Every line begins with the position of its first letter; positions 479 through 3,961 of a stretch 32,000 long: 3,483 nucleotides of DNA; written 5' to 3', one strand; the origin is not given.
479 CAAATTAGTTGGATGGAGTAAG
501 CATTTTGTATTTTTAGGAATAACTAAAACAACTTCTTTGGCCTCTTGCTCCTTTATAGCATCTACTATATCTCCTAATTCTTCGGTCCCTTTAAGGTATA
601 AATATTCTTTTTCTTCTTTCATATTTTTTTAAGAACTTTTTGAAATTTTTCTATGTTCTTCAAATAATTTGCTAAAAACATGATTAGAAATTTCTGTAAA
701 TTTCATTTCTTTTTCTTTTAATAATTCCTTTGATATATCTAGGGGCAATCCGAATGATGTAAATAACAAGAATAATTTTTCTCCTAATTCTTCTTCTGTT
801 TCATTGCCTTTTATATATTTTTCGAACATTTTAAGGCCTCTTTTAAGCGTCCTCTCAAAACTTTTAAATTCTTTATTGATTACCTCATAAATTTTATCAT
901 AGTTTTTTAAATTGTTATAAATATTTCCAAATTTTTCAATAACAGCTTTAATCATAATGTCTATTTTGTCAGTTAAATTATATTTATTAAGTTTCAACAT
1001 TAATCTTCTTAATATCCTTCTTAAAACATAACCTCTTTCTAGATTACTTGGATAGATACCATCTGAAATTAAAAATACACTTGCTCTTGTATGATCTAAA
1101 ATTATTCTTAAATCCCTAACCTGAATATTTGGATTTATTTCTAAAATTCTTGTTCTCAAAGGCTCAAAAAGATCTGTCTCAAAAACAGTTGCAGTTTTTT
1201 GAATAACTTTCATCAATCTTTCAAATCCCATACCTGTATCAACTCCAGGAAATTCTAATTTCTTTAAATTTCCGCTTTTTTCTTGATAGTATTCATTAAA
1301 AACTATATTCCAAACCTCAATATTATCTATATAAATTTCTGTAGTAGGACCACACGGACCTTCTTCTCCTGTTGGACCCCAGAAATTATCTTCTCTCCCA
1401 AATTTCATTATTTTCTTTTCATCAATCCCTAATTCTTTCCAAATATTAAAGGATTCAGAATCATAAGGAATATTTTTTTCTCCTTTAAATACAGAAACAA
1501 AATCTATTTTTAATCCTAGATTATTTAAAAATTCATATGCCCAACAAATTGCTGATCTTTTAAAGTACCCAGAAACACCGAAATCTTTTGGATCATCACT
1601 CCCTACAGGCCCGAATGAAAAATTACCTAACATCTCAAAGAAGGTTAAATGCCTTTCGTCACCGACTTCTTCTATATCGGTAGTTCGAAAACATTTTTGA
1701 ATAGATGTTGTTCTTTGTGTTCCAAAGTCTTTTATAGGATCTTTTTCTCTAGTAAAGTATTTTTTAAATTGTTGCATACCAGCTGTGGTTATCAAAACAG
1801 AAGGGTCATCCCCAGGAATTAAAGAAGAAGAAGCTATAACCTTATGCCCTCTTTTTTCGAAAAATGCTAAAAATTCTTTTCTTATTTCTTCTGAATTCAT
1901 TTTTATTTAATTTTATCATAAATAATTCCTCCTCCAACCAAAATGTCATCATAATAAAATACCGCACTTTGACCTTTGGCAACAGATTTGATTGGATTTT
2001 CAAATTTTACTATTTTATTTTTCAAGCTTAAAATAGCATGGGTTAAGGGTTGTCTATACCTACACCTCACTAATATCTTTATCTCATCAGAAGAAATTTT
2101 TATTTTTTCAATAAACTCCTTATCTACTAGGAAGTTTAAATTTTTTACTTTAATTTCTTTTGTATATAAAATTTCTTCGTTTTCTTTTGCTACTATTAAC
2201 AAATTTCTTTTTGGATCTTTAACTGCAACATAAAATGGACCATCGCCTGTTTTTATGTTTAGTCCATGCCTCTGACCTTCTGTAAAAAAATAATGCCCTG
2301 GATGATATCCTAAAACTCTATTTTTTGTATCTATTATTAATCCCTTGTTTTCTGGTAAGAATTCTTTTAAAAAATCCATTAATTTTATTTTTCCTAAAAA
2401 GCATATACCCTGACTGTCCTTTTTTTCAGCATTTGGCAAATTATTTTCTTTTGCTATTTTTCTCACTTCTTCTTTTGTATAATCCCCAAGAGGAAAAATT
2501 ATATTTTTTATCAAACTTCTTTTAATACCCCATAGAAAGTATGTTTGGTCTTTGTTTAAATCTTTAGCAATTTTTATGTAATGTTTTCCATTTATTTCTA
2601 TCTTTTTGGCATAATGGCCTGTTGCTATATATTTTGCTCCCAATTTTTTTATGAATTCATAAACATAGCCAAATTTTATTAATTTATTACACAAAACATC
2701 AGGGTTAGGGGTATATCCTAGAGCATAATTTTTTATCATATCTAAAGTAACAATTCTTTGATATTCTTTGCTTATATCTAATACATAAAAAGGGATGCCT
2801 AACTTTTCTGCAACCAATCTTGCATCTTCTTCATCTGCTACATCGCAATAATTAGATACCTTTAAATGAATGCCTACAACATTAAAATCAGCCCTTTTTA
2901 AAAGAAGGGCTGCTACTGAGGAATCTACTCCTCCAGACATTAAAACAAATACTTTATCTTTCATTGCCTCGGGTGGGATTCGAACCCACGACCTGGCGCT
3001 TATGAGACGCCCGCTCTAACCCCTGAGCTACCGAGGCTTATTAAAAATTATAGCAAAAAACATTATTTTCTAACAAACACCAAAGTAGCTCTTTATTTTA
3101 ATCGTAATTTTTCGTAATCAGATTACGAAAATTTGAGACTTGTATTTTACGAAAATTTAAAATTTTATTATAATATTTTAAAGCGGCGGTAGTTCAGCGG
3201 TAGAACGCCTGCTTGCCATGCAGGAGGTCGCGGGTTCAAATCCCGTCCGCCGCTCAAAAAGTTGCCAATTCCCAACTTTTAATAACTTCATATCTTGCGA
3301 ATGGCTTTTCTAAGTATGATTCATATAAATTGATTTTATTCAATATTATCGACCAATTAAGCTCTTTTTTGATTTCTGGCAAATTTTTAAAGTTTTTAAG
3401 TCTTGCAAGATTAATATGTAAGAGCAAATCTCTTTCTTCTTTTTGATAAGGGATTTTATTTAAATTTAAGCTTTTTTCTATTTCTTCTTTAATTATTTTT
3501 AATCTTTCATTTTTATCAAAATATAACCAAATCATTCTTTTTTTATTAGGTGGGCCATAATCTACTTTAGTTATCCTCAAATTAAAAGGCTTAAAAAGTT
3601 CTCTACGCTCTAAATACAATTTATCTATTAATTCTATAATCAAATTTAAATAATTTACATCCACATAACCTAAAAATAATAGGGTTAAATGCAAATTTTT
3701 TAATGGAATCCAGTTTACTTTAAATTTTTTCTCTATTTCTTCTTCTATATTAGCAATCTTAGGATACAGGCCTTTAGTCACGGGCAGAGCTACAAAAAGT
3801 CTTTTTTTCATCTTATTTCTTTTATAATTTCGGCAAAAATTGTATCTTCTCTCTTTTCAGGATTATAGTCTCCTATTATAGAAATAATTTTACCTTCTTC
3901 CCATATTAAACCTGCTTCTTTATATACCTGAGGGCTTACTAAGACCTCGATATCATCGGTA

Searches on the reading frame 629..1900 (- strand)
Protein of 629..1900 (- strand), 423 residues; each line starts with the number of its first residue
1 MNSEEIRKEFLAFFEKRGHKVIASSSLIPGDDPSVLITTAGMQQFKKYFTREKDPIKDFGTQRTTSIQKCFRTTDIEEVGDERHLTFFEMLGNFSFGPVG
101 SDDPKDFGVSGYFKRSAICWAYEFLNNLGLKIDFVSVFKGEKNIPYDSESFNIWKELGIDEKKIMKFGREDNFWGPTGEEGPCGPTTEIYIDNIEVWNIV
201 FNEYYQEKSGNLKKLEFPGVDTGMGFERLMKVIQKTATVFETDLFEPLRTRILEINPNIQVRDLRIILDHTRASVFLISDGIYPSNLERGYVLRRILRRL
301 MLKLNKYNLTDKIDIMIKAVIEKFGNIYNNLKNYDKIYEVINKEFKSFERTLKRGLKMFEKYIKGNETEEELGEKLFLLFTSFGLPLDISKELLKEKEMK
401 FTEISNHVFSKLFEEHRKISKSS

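Call 10: search_protein_families(library=pfam, proteins=[window:629-1900:-])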
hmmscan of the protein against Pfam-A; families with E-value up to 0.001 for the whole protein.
window:629-1900:- (423 aa): 1 family
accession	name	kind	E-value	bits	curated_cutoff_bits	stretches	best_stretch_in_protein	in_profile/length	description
PF01411.24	tRNA-synt_2c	-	1.6e-110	370.7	30.3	1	5-422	1-430/552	tRNA synthetases class II (A)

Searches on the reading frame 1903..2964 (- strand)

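Call 10: search_protein_families(library=pfam, proteins=[window:1903-2964:-])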
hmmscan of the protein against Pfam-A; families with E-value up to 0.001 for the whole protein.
window:1903-2964:- (353 aa): 9 families
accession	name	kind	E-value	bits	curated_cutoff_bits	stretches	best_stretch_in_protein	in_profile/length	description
PF03054.22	tRNA_Me_trans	-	1.1e-67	228.1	20.6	1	4-192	2-202/202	tRNA methyl transferase HUP domain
PF20259.3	tRNA_Me_trans_M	-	2.1e-18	66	27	1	197-260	2-66/66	tRNA methyl transferase PRC-barrel domain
PF20258.4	tRNA_Me_trans_C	-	1.3e-14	54.7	20.6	1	269-348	2-77/77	Aminomethyltransferase beta-barrel domain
PF02540.23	NAD_synthase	-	1.4e-08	34.6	21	1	4-69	20-86/242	NAD synthase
PF24167.1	DUF7411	-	1.1e-06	28.8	28.7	1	4-73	2-67/194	Family of unknown function (DUF7411)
PF02568.20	ThiI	-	5.6e-06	26.5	20.5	1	2-55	3-56/197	Thiamine biosynthesis protein (ThiI)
PF06508.19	QueC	-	9.9e-06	25.6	22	1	5-178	2-177/210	Queuosine biosynthesis protein QueC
PF00764.25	Arginosuc_synth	-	0.00018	22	27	1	5-116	2-114/162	Arginosuccinate synthase N-terminal HUP domain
PF01507.26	PAPS_reduct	-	0.00065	20.2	22.5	0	5-177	2-155/175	Phosphoadenosine phosphosulfate reductase domain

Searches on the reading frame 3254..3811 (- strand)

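Call 10: search_protein_families(library=pfam, proteins=[window:3254-3811:-])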
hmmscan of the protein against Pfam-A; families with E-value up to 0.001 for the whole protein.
window:3254-3811:- (185 aa): 3 families
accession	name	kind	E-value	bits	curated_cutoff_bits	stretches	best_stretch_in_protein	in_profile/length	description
PF02834.22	LigT_PEase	-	1.8e-09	38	23.3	1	17-95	9-87/87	LigT like Phosphoesterase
PF10469.15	AKAP7_NLS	-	8.2e-08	32.8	24.4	1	6-163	4-175/208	AKAP7 2'5' RNA ligase-like domain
PF13563.12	2_5_RNA_ligase2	-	0.00062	20.3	27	1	26-151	12-129/152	2'-5' RNA ligase superfamily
